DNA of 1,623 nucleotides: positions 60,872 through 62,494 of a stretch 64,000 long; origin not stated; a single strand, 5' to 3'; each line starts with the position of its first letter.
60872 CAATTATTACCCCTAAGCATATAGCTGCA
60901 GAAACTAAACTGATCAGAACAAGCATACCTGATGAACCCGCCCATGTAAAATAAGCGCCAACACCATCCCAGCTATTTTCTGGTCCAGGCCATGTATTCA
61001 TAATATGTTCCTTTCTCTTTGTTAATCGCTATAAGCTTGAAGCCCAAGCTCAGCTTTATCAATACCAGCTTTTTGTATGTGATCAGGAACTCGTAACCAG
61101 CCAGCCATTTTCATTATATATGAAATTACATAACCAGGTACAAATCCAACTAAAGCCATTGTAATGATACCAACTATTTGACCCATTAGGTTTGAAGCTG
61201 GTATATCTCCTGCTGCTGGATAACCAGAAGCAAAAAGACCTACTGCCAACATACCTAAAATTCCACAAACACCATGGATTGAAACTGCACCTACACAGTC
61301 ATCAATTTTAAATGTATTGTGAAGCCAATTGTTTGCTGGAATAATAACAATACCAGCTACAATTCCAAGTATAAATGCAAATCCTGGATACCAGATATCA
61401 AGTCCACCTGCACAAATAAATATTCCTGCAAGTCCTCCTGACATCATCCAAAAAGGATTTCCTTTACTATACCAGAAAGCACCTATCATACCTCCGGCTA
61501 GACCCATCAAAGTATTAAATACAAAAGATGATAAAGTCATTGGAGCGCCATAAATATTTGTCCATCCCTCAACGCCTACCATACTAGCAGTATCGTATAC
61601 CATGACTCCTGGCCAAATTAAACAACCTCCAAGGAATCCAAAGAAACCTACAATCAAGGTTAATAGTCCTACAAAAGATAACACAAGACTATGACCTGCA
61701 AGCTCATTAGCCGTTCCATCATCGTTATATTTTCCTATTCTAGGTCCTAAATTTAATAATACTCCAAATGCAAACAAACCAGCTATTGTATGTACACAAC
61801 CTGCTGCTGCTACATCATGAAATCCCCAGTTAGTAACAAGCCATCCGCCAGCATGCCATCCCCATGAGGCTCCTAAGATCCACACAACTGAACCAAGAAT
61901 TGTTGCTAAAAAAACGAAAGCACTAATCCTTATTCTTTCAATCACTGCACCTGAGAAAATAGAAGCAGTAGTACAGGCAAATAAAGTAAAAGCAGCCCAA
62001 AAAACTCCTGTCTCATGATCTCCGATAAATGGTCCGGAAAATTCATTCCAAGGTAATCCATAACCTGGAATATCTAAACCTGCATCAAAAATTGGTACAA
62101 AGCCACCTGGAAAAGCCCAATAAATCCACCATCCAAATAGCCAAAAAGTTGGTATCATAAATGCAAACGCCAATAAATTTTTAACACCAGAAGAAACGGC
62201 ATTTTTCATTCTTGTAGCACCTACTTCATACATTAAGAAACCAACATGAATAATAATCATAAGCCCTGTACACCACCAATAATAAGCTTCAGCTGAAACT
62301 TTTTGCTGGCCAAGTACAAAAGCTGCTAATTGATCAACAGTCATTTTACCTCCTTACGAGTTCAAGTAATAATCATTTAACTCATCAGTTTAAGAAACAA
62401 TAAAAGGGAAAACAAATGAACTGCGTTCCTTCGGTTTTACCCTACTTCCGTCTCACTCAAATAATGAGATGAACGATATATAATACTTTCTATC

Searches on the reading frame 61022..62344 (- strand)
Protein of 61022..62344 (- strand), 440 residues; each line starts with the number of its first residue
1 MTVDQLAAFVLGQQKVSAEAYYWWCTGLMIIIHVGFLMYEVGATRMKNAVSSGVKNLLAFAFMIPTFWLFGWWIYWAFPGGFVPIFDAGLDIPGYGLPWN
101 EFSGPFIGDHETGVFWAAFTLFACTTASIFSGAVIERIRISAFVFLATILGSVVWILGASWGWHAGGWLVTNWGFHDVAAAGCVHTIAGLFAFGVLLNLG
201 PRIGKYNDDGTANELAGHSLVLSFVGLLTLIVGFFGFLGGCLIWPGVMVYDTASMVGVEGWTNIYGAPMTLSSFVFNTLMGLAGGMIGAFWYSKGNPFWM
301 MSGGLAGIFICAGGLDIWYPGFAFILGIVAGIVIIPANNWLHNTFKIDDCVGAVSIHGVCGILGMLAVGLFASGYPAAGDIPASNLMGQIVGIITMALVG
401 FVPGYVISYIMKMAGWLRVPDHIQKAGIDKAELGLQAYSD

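Call 81: search_protein_families(library=pfam, proteins=[window:61022-62344:-], max_evalue=0.01)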
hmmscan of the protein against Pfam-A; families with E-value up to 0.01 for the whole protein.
window:61022-62344:- (440 aa): 1 family
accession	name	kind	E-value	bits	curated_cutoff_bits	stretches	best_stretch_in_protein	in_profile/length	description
PF00909.26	Ammonium_transp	-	1.2e-57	195.9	23.2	1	24-438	5-399/399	Ammonium Transporter Family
